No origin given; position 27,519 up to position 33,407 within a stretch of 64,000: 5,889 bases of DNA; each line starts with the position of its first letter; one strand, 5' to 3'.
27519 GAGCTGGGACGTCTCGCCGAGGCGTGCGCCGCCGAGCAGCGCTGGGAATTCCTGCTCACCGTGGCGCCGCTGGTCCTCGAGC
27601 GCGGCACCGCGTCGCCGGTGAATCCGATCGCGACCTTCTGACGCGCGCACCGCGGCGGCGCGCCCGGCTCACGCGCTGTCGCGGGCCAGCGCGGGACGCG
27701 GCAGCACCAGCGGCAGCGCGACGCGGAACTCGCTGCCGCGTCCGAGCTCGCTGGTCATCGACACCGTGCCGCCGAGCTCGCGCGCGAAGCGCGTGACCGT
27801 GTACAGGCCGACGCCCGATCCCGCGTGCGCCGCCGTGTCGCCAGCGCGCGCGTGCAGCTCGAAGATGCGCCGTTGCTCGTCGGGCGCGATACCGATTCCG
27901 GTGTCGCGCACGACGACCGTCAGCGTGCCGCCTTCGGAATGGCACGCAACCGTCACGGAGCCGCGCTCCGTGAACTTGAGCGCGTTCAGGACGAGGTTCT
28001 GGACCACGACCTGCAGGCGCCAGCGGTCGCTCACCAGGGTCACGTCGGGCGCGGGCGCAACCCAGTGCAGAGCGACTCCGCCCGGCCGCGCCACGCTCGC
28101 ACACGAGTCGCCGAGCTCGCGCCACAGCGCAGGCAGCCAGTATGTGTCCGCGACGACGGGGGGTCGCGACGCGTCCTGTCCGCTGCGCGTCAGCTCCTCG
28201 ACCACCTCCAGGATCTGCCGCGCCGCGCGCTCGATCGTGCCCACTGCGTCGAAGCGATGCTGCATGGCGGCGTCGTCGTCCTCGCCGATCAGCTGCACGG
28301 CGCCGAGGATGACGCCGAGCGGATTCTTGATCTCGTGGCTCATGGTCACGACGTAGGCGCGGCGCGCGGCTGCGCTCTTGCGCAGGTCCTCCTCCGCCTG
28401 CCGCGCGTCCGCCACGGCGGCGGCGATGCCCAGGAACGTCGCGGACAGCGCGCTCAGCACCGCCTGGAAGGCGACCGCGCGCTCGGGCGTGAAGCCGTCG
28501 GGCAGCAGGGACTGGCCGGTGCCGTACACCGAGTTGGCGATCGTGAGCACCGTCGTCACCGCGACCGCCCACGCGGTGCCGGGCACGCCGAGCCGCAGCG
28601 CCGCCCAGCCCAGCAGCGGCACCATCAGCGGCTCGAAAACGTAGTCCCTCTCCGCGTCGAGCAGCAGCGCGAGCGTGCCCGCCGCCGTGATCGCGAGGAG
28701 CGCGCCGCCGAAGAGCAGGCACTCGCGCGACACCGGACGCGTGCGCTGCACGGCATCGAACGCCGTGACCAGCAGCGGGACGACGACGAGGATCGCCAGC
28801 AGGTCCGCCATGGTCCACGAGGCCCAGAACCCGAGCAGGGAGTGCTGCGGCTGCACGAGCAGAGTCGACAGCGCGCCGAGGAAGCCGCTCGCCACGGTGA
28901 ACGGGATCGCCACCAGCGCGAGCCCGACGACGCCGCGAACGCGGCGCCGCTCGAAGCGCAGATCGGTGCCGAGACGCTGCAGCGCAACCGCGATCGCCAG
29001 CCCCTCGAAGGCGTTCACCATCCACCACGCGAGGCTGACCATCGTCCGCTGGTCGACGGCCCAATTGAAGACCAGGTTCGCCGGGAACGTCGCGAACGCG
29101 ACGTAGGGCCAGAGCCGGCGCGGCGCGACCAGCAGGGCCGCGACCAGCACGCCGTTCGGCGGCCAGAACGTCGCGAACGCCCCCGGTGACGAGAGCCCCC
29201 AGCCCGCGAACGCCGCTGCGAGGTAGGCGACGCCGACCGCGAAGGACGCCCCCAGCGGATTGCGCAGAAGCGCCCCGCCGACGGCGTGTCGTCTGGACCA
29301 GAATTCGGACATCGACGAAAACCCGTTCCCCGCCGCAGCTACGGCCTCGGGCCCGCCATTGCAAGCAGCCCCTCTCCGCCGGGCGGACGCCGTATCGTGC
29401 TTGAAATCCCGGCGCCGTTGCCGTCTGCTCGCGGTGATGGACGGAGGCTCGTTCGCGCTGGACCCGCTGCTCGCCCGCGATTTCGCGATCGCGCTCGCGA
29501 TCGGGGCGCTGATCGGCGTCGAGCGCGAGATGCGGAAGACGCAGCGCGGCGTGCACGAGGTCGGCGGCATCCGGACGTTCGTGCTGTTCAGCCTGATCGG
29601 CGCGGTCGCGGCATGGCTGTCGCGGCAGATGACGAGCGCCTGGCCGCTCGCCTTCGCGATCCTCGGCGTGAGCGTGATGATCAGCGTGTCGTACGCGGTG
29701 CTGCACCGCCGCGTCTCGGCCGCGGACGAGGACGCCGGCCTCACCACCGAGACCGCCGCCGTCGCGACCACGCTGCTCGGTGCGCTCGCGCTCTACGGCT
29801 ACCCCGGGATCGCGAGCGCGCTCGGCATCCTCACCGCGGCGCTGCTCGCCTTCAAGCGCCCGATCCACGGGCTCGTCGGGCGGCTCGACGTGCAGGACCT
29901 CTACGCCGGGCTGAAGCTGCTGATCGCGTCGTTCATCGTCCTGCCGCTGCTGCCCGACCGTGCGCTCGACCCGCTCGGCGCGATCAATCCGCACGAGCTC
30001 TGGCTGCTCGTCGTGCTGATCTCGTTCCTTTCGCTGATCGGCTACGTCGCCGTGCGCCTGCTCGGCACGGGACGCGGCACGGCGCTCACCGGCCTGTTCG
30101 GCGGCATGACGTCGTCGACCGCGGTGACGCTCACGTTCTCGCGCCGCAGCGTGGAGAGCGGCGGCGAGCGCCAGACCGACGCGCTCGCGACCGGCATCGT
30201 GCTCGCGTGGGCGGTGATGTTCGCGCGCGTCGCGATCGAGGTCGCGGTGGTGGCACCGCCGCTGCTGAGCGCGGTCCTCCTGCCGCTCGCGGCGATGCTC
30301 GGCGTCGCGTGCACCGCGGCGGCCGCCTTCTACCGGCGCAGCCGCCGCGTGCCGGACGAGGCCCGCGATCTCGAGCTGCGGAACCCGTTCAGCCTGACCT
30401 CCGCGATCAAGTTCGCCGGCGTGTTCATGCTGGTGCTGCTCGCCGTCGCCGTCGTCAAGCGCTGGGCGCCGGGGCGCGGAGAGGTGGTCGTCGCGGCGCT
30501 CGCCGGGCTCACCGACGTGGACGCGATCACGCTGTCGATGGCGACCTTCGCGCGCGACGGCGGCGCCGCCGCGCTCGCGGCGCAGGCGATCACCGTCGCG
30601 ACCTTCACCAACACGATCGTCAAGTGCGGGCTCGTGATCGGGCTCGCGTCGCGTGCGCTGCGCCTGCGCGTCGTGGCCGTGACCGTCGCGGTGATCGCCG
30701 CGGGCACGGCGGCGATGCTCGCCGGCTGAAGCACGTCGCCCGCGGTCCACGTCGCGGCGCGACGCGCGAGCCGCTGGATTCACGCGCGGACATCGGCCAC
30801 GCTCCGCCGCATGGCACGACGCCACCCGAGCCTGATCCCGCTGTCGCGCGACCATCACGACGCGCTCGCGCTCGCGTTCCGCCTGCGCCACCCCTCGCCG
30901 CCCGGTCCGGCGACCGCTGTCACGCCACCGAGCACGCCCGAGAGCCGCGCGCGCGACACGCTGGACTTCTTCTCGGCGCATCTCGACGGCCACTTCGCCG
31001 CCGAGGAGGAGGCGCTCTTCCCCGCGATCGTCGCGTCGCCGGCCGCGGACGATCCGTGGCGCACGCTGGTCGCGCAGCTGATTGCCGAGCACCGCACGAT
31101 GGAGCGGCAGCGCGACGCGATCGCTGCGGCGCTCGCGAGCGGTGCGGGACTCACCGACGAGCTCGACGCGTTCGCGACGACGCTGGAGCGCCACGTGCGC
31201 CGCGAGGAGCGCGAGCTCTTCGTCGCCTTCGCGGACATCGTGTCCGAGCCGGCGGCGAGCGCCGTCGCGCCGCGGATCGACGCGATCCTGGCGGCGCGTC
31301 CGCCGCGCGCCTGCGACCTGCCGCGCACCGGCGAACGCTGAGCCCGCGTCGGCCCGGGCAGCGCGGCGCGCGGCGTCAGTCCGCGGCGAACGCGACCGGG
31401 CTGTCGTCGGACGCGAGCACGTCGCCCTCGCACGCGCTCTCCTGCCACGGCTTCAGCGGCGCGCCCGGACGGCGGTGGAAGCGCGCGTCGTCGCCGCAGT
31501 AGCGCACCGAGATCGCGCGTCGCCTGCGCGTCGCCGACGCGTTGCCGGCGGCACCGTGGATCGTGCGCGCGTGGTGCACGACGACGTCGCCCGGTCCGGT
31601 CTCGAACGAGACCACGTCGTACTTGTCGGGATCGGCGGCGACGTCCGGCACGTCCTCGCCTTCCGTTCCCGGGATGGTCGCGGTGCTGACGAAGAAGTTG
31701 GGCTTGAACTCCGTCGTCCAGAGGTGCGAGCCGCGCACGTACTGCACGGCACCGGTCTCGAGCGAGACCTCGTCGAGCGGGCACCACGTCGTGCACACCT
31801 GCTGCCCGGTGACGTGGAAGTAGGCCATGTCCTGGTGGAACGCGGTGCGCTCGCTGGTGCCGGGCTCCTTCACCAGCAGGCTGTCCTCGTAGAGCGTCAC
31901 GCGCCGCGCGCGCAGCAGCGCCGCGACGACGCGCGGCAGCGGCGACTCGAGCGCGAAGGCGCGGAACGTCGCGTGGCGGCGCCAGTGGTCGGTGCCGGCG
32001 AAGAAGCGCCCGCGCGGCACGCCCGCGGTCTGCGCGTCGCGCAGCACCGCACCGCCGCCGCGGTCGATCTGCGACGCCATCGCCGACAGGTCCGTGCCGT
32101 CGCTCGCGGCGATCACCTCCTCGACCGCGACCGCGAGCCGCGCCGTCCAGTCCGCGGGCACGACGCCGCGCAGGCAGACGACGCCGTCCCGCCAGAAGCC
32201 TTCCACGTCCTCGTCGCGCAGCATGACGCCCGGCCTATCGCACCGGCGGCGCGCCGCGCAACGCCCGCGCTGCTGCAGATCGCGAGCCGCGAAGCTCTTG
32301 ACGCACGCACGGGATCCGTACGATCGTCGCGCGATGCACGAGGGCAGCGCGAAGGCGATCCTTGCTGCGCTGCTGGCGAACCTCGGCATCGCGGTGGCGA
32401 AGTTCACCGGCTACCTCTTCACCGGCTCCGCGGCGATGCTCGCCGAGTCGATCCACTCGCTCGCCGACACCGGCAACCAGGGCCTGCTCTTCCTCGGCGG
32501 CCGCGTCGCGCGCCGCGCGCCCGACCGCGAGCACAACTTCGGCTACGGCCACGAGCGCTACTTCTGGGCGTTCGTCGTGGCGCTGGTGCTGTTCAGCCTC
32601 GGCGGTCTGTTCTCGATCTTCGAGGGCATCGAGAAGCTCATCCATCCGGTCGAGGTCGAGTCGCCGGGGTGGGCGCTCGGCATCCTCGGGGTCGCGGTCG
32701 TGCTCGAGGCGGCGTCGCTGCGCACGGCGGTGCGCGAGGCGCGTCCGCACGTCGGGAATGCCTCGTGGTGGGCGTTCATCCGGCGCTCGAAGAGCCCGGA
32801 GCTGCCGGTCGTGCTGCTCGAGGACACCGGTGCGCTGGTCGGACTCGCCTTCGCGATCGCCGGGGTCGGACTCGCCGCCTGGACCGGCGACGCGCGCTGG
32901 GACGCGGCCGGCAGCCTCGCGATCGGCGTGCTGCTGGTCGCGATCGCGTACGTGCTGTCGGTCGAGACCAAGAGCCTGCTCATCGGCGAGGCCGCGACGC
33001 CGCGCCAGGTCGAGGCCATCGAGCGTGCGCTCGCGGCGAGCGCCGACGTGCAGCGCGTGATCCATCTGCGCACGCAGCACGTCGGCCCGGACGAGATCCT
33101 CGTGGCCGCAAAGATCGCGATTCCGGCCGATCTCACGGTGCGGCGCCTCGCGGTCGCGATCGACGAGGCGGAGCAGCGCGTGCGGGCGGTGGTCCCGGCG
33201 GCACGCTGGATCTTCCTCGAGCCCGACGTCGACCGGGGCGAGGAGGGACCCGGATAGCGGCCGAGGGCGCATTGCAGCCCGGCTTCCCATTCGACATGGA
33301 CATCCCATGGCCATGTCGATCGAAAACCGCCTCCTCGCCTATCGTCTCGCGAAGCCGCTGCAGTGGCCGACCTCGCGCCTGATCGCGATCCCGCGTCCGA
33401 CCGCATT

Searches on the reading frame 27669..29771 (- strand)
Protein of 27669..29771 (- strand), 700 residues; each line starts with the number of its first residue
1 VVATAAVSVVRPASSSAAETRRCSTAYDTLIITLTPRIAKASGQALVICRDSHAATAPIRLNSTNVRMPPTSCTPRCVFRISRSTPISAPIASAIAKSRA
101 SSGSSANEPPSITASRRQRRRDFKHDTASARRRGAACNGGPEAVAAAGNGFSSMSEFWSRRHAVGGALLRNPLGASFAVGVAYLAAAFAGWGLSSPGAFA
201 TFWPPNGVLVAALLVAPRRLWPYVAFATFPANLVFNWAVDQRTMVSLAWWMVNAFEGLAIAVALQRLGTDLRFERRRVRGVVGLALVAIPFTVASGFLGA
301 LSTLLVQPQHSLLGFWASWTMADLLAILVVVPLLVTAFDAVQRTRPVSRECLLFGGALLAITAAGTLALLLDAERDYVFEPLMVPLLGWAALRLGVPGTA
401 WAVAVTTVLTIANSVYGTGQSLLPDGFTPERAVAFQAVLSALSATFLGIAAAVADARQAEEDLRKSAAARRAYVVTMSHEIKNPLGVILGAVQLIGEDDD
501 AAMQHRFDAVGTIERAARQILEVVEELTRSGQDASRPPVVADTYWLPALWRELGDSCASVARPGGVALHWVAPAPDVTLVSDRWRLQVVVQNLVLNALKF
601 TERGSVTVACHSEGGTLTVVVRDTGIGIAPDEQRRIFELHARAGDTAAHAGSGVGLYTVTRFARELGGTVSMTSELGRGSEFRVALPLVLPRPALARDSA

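Call 77: search_protein_families(library=pfam, proteins=[window:27669-29771:-], max_evalue=0.0001)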
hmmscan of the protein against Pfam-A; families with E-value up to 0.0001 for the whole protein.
window:27669-29771:- (700 aa): 4 families
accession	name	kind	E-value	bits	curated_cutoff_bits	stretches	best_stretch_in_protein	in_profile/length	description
PF02518.31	HATPase_c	-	2.3e-24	86.4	26.4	1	582-688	2-109/111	Histidine kinase-, DNA gyrase B-, and HSP90-like ATPase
PF05231.19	MASE1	-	4.6e-21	75.6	29.8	1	178-453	5-295/299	MASE1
PF00512.31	HisKA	-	4.9e-09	36.5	26.9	1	474-527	6-57/66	His Kinase A (phospho-acceptor) domain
PF13581.12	HATPase_c_2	-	2.3e-05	24.8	27.4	1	581-666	27-112/127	Histidine kinase-like ATPase domain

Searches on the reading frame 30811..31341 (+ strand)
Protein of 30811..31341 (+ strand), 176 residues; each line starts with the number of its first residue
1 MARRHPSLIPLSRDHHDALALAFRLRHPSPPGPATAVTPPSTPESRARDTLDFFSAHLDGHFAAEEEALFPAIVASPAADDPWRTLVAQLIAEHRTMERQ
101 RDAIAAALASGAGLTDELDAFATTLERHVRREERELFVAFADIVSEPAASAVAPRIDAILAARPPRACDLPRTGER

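Call 77: search_protein_families(library=pfam, proteins=[window:30811-31341:+], max_evalue=0.0001)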
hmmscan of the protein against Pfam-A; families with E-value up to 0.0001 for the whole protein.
window:30811-31341:+ (176 aa): 1 family
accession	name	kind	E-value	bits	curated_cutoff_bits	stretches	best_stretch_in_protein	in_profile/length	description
PF01814.28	Hemerythrin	-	8.3e-17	62.3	25.3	1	13-137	8-124/127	Hemerythrin HHE cation binding domain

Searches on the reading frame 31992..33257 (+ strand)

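Call 77: search_protein_families(library=pfam, proteins=[window:31992-33257:+], max_evalue=0.0001)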
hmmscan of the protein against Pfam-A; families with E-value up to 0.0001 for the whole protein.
window:31992-33257:+ (421 aa): 2 families
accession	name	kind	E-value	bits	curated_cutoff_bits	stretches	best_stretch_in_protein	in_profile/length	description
PF01545.26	Cation_efflux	-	4.4e-43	147.8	26.6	1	124-330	2-197/198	Cation efflux family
PF16916.11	ZT_dimer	-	2.6e-05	24.6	26.7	1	339-403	5-68/78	Dimerisation domain of Zinc Transporter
